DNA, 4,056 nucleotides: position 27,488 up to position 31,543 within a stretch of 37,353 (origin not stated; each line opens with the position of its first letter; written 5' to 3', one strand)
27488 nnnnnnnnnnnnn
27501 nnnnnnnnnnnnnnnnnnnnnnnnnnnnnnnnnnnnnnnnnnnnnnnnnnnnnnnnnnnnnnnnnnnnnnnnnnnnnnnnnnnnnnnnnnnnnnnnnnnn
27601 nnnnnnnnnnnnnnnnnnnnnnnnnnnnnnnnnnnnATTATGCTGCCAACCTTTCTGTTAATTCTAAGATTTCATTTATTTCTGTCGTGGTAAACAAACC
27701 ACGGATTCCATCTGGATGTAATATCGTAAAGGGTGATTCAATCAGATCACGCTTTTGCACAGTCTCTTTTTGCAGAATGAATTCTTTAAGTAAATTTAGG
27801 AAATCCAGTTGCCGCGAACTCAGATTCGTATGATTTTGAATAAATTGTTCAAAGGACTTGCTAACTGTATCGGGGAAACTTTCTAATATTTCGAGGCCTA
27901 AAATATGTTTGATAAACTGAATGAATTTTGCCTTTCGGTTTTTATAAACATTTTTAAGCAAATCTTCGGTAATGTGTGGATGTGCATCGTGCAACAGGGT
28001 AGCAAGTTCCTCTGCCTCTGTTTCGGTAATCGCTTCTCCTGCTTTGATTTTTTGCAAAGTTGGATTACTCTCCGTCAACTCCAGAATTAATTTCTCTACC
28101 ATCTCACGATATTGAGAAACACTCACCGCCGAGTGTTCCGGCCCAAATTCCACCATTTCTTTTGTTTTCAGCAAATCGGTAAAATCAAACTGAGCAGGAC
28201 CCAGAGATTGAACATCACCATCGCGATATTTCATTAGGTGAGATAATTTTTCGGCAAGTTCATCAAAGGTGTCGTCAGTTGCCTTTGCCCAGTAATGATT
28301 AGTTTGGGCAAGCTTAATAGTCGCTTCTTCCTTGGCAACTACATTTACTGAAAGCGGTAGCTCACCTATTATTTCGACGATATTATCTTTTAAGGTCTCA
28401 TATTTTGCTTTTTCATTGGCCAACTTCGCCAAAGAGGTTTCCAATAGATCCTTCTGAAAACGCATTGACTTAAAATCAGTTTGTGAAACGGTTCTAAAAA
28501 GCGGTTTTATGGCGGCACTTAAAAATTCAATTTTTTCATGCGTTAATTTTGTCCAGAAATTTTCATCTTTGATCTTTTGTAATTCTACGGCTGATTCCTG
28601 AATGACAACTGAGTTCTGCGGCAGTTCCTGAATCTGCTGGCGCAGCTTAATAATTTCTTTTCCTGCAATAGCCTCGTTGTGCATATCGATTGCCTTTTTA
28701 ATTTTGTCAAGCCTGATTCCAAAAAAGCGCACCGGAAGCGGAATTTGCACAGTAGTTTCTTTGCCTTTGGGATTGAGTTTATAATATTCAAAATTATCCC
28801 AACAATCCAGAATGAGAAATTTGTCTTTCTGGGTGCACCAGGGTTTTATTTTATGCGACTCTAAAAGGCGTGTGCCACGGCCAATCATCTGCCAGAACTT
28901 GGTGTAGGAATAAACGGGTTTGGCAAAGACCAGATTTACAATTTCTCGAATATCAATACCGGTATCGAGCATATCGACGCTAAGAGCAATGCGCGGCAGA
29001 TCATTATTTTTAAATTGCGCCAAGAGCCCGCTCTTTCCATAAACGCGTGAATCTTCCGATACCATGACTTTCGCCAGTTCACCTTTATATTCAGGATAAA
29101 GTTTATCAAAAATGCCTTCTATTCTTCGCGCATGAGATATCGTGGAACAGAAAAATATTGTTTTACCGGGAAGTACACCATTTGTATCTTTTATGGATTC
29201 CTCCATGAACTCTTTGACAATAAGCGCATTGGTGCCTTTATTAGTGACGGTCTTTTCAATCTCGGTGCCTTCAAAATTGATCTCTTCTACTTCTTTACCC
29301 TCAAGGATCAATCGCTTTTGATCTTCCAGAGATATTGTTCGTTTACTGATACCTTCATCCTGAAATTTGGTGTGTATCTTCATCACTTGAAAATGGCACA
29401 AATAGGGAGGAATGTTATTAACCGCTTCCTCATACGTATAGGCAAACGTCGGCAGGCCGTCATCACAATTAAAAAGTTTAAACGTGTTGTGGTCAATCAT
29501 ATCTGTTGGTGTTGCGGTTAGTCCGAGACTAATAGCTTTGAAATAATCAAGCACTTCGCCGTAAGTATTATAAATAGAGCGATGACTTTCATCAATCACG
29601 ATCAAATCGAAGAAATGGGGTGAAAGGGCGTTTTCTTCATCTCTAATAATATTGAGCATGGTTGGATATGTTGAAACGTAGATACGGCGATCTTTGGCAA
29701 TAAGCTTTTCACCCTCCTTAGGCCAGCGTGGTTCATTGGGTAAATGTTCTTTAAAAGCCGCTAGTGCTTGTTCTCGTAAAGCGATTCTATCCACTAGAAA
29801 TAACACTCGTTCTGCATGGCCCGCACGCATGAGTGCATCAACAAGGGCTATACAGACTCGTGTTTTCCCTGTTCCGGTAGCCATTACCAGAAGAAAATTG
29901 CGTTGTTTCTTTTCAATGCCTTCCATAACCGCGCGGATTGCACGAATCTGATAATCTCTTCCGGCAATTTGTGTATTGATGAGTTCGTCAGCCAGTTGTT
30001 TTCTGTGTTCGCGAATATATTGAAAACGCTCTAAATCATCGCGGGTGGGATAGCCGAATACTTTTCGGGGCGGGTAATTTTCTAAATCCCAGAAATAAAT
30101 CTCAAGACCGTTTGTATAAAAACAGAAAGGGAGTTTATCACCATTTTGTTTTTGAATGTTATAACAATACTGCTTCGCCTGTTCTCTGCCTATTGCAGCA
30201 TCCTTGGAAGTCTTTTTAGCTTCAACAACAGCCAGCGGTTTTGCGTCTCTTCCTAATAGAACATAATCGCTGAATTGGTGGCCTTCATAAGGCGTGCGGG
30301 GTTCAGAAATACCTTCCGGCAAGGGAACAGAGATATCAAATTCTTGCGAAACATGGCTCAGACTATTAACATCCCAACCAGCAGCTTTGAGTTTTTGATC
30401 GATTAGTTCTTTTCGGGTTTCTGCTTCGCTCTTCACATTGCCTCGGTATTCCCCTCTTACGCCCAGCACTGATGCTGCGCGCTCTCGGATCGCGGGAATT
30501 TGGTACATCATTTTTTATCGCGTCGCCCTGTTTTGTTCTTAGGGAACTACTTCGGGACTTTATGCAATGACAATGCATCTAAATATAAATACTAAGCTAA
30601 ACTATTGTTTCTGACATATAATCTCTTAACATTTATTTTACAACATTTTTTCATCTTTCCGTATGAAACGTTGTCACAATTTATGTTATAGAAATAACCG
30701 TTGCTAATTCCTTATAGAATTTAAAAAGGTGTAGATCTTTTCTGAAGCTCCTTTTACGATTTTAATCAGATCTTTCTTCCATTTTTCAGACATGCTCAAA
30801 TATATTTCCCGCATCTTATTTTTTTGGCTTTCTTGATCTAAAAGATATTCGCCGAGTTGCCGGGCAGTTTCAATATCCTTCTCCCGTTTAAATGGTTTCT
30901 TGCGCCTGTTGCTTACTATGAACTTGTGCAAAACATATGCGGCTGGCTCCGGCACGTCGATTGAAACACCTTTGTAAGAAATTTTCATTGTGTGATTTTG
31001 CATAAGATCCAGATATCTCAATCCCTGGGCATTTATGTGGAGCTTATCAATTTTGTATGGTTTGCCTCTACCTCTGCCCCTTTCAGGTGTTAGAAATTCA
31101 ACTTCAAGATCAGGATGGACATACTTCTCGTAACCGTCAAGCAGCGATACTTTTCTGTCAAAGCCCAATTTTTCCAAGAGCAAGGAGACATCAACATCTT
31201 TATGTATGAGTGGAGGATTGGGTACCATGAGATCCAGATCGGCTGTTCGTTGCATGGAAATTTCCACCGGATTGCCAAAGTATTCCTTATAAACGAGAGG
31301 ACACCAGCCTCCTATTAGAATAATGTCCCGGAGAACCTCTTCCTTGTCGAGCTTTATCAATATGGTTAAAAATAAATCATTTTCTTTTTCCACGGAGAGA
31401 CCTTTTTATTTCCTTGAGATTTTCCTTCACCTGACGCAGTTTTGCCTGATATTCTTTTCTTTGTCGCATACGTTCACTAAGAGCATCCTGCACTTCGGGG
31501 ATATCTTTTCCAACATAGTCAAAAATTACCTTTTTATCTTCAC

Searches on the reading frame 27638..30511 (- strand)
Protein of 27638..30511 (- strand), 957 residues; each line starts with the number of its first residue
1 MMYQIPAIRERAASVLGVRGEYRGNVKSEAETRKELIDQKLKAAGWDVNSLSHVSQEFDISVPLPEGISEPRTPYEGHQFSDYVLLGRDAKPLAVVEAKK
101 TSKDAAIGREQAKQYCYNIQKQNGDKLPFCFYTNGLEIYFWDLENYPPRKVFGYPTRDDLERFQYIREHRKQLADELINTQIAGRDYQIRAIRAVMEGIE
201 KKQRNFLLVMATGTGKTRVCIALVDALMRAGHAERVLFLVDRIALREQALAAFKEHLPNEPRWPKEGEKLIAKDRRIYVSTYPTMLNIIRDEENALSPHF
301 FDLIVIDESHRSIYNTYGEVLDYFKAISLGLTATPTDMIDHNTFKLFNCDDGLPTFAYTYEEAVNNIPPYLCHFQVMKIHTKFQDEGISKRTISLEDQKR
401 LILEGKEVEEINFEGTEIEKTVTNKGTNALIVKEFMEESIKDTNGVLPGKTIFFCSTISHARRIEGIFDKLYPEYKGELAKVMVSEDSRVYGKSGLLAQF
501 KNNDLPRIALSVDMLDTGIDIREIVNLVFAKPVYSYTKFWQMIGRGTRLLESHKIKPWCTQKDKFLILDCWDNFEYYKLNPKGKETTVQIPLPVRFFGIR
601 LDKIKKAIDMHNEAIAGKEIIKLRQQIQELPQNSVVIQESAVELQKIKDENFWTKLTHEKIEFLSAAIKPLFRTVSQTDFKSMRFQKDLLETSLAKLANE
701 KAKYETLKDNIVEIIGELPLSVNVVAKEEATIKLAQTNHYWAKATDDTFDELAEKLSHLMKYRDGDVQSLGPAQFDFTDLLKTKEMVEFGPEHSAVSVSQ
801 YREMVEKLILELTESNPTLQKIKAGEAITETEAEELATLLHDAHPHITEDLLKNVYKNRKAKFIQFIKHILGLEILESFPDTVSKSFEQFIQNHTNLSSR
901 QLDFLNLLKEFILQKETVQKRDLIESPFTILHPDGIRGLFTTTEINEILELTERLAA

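Call 3: search_protein_families(library=pfam, proteins=[window:27638-30511:-], max_evalue=0.01)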
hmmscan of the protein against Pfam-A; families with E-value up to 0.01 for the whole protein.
window:27638-30511:- (957 aa): 9 families
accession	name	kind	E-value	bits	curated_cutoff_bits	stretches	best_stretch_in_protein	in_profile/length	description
PF04851.21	ResIII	-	1.1e-42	146.2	22.5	1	182-336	2-163/164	Type III restriction enzyme, res subunit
PF08463.15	EcoEI_R_C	-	7.1e-25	88.4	24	1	800-951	2-157/163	EcoEI R protein C-terminal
PF18766.7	SWI2_SNF2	-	5.9e-17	62.5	26.7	1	187-365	1-181/221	SWI2/SNF2 ATPase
PF00270.35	DEAD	-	7.8e-13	48.9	26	1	186-337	2-162/167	DEAD/DEAH box helicase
PF04313.20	HSDR_N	-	9.7e-09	35.8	25.1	1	81-147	128-196/198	Type I restriction enzyme R protein N terminus (HSDR_N)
PF00271.37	Helicase_C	-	1.2e-07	32.4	23.5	1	448-548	15-108/110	Helicase conserved C-terminal domain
PF13191.12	AAA_16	-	0.00014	22.9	32.6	1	182-242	2-59/167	AAA ATPase domain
PF13588.12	HSDR_N_2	-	0.0055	17.2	25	0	78-145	36-98/110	Type I restriction enzyme R protein N terminus (HSDR_N)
PF00176.29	SNF2-rel_dom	-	0.008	15.7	24.9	0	187-338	1-166/290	SNF2-related domain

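Call 4: search_protein_families(library=padloc, proteins=[window:27638-30511:-], max_evalue=0.01)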
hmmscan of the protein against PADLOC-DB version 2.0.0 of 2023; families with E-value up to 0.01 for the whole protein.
window:27638-30511:- (957 aa): 13 families
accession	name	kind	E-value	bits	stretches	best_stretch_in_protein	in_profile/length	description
PDLC03047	REase_I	-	5e-165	549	1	28-949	198-1095/1107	Type I restriction enzyme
PDLC03049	REase_I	-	2.2e-49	166.2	1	28-570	10-544/807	Type I restriction enzyme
PDLC03042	REase_I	-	2.8e-41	138.9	2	173-574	434-848/1170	Type I restriction enzyme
PDLC03658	mREase_IV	-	1.5e-19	67.2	2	160-350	198-386/953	Type IV methyl-directed restriction enzyme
PDLC03659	mREase_IV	-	6.2e-19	65.4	1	199-552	236-556/945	Type IV methyl-directed restriction enzyme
PDLC02707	PbeA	-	7.8e-18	62.4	1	166-544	235-612/672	PbeA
PDLC02704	PbeA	-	5e-11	39.8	2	303-524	386-606/682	PbeA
PDLC03597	REase_MTase_IIG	-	1.4e-10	37.4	1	177-253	161-237/1646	Type IIG restriction enzyme-methyltransferase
PDLC02703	PbeA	-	3.7e-08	30.4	1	202-548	260-598/626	PbeA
PDLC02705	PbeA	-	4.3e-06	23.2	1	282-548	356-619/691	PbeA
PDLC01439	typeIV_DinG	-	4.4e-06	23.6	1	183-279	16-100/575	CAS-IV-A; associated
PDLC03045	REase_I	-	1.8e-05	20.9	1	183-256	257-337/995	Type I restriction enzyme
PDLC01730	typeIV_DinG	-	0.0035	13.7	1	178-255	115-190/802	Csf4_1_IVA1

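Call 5: search_protein_families(library=ncbifam, proteins=[window:27638-30511:-], max_evalue=0.01)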
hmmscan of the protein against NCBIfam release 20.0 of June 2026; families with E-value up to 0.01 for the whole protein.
window:27638-30511:- (957 aa): 16 families
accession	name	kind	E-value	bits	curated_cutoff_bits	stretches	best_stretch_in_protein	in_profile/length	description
NF008521.0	PRK11448.1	equivalog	3.9e-83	280.2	729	1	28-926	232-1088/1123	type I restriction-modification system endonuclease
NF046051.1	restrict_EcoAI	equivalog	2.8e-79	267.4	550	1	28-798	2-748/768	EcoAI/FtnUII family type I restriction enzme subunit R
NF053632.1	heli_RadD_YejH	equivalog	6.4e-15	54.4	720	1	185-553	4-346/573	DNA repair helicase RadD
TIGR00348.1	hsdR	subfamily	3e-14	52.5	284.55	1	199-548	263-640/674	HsdR family type I site-specific deoxyribonuclease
TIGR04095.1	dnd_restrict_1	equivalog_domain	3.1e-09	36.3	600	1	180-554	5-385/451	DNA phosphorothioation system restriction enzyme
NF004067.0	PRK05580.1-4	equivalog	1.2e-06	27.2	763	1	174-312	195-330/737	primosomal protein N'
NF004071.0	PRK05580.2-3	equivalog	1.4e-05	23.2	1105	1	187-320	205-338/735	primosomal protein N'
NF004070.0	PRK05580.2-2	equivalog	1.5e-05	23.4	921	1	185-315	198-328/729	primosomal protein N'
NF004066.1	PRK05580.1-3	equivalog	1.6e-05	23.4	813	1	185-258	254-324/788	primosomal protein N'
TIGR00595.1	priA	equivalog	1.8e-05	23.5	230.35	1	208-316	2-109/509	replication restart helicase PriA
TIGR02928.1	TIGR02928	subfamily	0.00015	20.8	181.3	1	168-236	3-73/366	orc1/cdc6 family replication initiation protein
NF045503.1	repair_heli_XPB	equivalog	0.00019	20.1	610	1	152-228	152-228/548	DNA repair helicase XPB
NF004065.0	PRK05580.1-1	equivalog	0.00029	19.2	858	1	187-259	201-270/731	primosomal protein N'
NF003673.1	PRK05298.1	equivalog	0.00046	18.7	743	1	185-259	11-80/653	excinuclease ABC subunit UvrB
NF004068.0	PRK05580.1-5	equivalog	0.00062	17.9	1249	1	186-251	261-324/795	primosomal protein N'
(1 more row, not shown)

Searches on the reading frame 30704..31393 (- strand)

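Call 3: search_protein_families(library=pfam, proteins=[window:30704-31393:-], max_evalue=0.01)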
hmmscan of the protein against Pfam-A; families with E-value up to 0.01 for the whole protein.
window:30704-31393:- (229 aa): 2 families
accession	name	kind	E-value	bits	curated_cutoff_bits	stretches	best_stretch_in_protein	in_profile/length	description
PF12281.14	NTP_transf_8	-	2.2e-24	87.1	26.3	1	12-190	7-206/218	Nucleotidyltransferase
PF15048.11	OSTbeta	-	0.0055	17.2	27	1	154-212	52-110/122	Organic solute transporter subunit beta protein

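Call 4: search_protein_families(library=padloc, proteins=[window:30704-31393:-], max_evalue=0.01)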
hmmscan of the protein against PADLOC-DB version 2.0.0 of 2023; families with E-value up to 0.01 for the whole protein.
window:30704-31393:- (229 aa): 0 families

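Call 5: search_protein_families(library=ncbifam, proteins=[window:30704-31393:-], max_evalue=0.01)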
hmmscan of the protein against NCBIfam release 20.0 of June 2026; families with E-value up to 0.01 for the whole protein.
window:30704-31393:- (229 aa): 0 families
